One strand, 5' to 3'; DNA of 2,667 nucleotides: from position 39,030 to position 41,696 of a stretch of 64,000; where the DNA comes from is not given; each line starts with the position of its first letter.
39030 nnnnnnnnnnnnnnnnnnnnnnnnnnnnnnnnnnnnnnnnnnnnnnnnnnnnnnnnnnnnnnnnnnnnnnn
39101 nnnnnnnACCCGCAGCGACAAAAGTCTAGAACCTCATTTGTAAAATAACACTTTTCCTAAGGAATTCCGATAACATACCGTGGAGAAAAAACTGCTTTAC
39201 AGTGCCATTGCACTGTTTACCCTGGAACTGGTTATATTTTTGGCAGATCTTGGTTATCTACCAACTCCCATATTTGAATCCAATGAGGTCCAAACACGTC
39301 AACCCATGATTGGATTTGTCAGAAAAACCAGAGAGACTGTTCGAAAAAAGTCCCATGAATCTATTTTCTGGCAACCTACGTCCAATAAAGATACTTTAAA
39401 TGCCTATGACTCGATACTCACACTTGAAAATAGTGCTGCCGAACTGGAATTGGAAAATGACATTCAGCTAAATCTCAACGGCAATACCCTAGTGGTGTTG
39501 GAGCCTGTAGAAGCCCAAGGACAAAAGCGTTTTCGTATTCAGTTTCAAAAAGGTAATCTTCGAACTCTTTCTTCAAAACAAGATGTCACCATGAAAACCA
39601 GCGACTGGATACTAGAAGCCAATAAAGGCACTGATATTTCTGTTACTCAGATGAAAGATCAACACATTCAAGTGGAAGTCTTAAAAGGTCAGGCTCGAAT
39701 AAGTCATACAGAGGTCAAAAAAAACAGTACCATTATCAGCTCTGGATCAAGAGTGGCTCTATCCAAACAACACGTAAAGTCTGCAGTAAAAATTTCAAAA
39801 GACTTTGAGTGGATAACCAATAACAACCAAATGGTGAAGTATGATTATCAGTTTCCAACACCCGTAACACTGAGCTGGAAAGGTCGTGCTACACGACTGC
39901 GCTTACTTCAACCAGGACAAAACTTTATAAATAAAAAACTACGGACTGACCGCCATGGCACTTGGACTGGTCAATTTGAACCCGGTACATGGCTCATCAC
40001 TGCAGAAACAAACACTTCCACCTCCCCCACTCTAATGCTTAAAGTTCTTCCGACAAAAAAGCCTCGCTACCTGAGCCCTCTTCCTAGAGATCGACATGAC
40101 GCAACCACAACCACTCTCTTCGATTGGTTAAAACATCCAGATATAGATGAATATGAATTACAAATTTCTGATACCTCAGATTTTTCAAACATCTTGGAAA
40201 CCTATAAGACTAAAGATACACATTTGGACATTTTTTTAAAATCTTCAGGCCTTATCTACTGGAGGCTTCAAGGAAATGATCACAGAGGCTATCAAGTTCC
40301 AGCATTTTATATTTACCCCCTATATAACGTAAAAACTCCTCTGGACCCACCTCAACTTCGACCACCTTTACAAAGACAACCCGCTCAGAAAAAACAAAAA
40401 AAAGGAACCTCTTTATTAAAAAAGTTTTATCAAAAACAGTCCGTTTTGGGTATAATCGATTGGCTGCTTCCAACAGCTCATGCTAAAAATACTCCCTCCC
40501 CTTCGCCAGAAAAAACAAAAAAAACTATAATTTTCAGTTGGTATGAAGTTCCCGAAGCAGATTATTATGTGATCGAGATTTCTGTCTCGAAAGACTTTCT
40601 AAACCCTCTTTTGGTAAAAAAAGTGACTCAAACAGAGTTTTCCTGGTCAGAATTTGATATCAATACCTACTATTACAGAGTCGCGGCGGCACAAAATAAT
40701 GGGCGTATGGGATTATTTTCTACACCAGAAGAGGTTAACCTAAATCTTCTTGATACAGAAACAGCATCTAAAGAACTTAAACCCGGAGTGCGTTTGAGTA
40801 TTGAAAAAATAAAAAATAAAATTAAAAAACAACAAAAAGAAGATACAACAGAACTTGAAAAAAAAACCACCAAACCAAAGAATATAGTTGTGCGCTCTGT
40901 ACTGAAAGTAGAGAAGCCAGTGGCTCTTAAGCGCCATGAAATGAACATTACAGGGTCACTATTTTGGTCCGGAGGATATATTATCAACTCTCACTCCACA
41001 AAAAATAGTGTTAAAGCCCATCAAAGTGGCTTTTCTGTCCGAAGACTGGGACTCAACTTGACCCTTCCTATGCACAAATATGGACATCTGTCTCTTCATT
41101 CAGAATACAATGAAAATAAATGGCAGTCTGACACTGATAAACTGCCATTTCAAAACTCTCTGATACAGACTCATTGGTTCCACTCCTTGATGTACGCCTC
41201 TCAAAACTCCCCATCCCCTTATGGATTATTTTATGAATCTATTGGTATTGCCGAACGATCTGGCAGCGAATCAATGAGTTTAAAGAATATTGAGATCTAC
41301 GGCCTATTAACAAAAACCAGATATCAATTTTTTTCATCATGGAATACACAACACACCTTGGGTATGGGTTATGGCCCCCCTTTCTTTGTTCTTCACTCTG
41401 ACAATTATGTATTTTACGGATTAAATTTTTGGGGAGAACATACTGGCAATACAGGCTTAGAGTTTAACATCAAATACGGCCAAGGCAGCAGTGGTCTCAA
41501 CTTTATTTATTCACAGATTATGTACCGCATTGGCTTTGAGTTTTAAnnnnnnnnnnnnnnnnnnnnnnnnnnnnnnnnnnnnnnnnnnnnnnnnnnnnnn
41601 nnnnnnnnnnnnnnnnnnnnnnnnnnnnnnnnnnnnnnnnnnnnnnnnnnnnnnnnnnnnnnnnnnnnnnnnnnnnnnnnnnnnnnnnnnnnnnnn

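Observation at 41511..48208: Five-gene minus-strand cluster: PA14/Fn3 lipoprotein, Cache-HAMP kinase, REC-kinase, CheY-like regulator, glycine-rich anchored surface protein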

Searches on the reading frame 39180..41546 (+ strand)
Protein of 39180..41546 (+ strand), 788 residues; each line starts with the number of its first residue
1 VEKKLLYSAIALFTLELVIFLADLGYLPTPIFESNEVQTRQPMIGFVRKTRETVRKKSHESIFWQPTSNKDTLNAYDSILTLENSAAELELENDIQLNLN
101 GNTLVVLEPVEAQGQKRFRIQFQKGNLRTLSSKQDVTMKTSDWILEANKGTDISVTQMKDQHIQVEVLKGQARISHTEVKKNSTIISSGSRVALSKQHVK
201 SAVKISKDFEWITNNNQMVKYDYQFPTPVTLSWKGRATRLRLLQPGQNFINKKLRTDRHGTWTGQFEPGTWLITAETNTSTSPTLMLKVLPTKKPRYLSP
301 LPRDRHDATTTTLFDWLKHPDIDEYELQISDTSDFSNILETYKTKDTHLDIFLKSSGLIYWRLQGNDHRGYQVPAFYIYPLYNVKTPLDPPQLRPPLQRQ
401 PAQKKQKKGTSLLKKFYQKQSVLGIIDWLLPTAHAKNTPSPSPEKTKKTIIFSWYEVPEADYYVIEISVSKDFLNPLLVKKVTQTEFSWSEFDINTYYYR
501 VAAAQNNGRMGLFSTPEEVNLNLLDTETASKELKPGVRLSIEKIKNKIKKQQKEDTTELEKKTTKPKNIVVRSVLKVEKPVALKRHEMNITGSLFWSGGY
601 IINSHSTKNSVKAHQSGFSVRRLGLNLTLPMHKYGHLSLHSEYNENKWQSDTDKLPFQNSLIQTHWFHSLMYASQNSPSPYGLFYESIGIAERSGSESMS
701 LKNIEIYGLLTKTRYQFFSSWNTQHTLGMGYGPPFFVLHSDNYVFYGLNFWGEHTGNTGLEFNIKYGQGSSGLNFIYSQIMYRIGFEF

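Call 3: search_protein_families(library=pfam, proteins=[window:39180-41546:+], max_evalue=0.01)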
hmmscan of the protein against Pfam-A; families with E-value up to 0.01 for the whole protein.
window:39180-41546:+ (788 aa): 1 family
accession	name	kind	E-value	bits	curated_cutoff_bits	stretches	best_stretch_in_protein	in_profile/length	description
PF04773.18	FecR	-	6.2e-07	30.2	24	1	78-172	2-96/97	FecR protein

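Call 4: search_protein_families(library=ncbifam, proteins=[window:39180-41546:+], max_evalue=0.01)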
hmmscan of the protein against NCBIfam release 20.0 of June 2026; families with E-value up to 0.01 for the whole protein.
window:39180-41546:+ (788 aa): 0 families

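Call 40: find_homologous_proteins(query=window:39180-41546:+)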
Query window:39180-41546:+ (788 aa): 21 proteins with E <= 0.001 among 8000 candidates.
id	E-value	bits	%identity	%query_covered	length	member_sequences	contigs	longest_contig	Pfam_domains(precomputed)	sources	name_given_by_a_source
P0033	0.0e+0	1803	100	100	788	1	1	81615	PF04773.19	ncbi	-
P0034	0.0e+0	1291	71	100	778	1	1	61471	PF04773.19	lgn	-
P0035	0.0e+0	1047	59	100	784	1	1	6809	PF04773.19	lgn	-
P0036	1.0e-196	674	42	100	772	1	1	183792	PF04773.19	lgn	-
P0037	3.6e-105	371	31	100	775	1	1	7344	-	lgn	-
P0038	4.0e-102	361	32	98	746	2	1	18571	PF04773.19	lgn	-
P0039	1.1e-98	349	30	99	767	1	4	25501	-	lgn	-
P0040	4.1e-95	338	28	100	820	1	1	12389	PF04773.19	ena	-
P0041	1.1e-93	333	29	93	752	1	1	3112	PF04773.19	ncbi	ncbi:MAG: FecR domain-containing protein [Bdellovibrionia bacterium]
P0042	3.0e-93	331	29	93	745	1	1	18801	-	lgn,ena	-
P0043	9.9e-89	317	28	100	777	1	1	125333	PF04773.19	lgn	-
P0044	1.1e-85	307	28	99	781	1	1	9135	-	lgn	-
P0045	5.3e-81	291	29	100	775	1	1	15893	-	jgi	jgi:hypothetical protein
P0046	1.0e-72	264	28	88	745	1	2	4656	-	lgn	-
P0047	3.4e-67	245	27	98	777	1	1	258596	PF04773.19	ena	-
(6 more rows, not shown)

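Call 56: predict_structure(alignment_id=A5)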
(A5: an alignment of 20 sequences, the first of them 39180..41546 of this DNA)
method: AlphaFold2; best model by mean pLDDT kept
length: 788 residues; sequences in the alignment: 20
mean_pLDDT: 79.4   pTM: 0.53
mean pLDDT of the five models: 79.4, 79.2, 77.3, 76.9, 76.6
residues with pLDDT >= 90: 315; 70-90: 295; 50-70: 68; < 50: 110
segments of 3 or more residues with pLDDT < 50: 23-39, 398-444, 545-586
pLDDT, mean of each block of 10 residues (from residue 1): 58 71 46 41 84 83 79 90 88 89 86 67 91 88 89 89 88 84 83 83 83 85 94 89 89 75 92 89 91 89 88 92 95 94 96 91 92 92 90 63 39 46 43 35 61 91 93 89 91 88 89 90 74 81 52 42 36 37 50 94 71 79 93 86 89 64 93 85 92 70 91 83 92 87 89 84 88 83 93
secondary structure, 60 per line:
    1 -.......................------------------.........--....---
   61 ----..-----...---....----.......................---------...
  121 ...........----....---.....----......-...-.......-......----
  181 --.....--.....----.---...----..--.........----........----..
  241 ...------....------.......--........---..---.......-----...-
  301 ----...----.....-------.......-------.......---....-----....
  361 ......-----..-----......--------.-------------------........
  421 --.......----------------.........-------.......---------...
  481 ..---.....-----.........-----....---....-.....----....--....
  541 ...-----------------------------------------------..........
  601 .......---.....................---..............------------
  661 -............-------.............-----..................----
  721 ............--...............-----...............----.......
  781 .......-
elements in order (helices of 4 or more, strands of 3 or more residues): H2-24 E43-51 E54-57 E72-74 E78-81 E86-91 E95-108 E118-131 E136-139 E143-147 E152-157 E163-169 E171-176 E183-187 E190-194 E203-205 E217-222 E227-234 E239-243 E250-253 E260-266 E269-276 E285-291 E297-299 E305-307 E312-316 E324-330 E338-344 E348-351 E357-366 E379-384 H413-420 H423-429 E446-454 E462-468 E478-482 E486-490 E496-504 E510-513 E517-520 H522-526 E531-534 E537-543 E591-607 E611-631 E635-648 E662-673 E681-693 E699-716 E721-732 E735-749 E755-769 E774-787

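Call 58: fold_search(model_id=the predicted structure, library=pdb)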
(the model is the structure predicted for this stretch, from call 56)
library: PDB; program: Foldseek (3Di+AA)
matches with E <= 10: 1209; with E <= 0.001: 106
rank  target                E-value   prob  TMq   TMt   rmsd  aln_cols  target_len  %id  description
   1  4yfd_A                5.2e-09  1.00  0.11  0.15  30.7       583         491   11  Crystal structure PTP delta Ig1-Fn2 in complex with IL-1RAcP (released 2015-05-06)
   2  6tpw                  4.4e-08  1.00  0.14  0.25  22.0       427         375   13  Crystal structures of FNIII domain one through four of the human leucocyte common antigen-related protein ( LAR) (released 2020-05-13)
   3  4yfg_A                4.6e-08  1.00  0.14  0.20  25.0       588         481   10  Crystal structure of PTP delta meA3/meB minus variant Ig1-Fn1 (released 2015-05-06)
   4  4pbx                  1.0e-07  1.00  0.10  0.14  42.0       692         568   11  Crystal structure of the six N-terminal domains of human receptor protein tyrosine phosphatase sigma (released 2014-11-12)
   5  9flw_A                1.5e-07  1.00  0.14  0.20  41.8       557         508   11  CryoEM structure of the fragment-6 (3571-4078) in the grappling hook protein A (GhpA) in the bacterium Aureispira sp.  (released 2024-10-16)
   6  8v2b_B                2.3e-07  1.00  0.14  0.17  30.5       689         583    9  Cryo-EM structure of mouse type II OSM receptor complex: model for full extracellular assembly (released 2024-11-20)
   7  2jll                  2.4e-07  1.00  0.12  0.22  22.3       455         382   13  Crystal structure of NCAM2 IgIV-FN3II (released 2009-11-17)
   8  7ne1_B                3.2e-07  1.00  0.10  0.25  21.6       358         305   12  Structure of the complex between Netrin-1 and its receptor Neogenin (released 2021-03-31)
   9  9flu_A                3.8e-07  1.00  0.16  0.31  24.9       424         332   10  CryoEM structure of the fragment-1 (3402-3733) in the grappling hook protein A (GhpA) in the bacterium Aureispira sp.  (released 2024-10-16)
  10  7ceg_A                8.3e-07  1.00  0.12  0.21  21.4       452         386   12  Crystal structure of the complex between mouse PTP delta and neuroligin-3 (released 2021-02-24)
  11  8qy5_A                9.1e-07  1.00  0.15  0.18  29.3       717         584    8  Structure of interleukin 6. (released 2024-02-21)
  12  7ndg_B                1.0e-06  1.00  0.10  0.25  23.1       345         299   12  Cryo-EM structure of the ternary complex between Netrin-1, Neogenin and Repulsive Guidance Molecule B (released 2021-03-31)
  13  8v29_B                1.1e-06  1.00  0.13  0.16  32.1       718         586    9  Cryo-EM structure of human type I OSM receptor complex: model for full extracellular assembly (released 2024-11-20)
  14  9fls_A                1.2e-06  1.00  0.16  0.32  22.3       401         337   10  CryoEM structure of the fragment-3 (2061-2397) in the grappling hook protein A (GhpA) in the bacterium Aureispira sp.  (released 2024-10-16)
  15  8d82_A                1.2e-06  1.00  0.12  0.15  27.8       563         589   10  Cryo-EM structure of human IL-6 signaling complex in detergent: model containing full extracellular domains (released 2023-03-29)
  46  4m0h_B                2.7e-05  1.00  0.15  0.49  10.5       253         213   10  Crystal structure of a putative anti-sigma factor (BDI_1681) from Parabacteroides distasonis ATCC 8503 at 2.50 A resol (released 2013-10-16)
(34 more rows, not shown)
